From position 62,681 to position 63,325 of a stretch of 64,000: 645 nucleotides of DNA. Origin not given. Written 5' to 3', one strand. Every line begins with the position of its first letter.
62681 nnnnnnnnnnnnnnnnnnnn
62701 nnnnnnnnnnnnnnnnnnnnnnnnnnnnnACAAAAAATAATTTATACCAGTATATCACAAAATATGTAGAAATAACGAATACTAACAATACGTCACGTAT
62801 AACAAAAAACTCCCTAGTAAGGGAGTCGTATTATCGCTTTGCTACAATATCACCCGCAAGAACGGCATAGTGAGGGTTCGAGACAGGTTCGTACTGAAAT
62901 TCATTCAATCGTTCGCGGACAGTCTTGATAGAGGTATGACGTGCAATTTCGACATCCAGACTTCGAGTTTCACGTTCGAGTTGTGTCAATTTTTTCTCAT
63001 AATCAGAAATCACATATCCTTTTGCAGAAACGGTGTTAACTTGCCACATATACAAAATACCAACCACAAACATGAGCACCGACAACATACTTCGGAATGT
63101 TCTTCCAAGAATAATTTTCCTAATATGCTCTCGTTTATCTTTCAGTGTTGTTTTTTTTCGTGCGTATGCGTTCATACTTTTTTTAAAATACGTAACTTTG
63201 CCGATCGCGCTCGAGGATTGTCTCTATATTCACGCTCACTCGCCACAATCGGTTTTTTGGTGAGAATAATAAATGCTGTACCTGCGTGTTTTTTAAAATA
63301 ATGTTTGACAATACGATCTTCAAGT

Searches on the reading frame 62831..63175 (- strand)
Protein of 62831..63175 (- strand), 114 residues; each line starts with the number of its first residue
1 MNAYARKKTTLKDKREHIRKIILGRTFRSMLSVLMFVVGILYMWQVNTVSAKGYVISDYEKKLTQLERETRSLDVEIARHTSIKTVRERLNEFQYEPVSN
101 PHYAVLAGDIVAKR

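Call 3: search_protein_families(library=pfam, proteins=[window:62831-63175:-], max_evalue=0.1)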
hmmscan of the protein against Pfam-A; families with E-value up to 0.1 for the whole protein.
window:62831-63175:- (114 aa): 1 family
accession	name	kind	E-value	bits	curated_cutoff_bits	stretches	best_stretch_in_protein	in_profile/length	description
PF19579.4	FtsL_2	-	0.028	14.7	24.6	1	33-101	20-90/100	Bacteriodetes cell division protein (FtsL-like)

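Call 26: search_protein_families(library=ncbifam, proteins=[window:62831-63175:-], max_evalue=0.01)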
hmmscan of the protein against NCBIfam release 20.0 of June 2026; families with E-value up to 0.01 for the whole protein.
window:62831-63175:- (114 aa): 1 family
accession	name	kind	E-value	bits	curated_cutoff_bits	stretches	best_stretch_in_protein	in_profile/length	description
NF053549.1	FtsL_Actino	equivalog_domain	0.0034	17.2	55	1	31-89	6-65/83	cell division protein FtsL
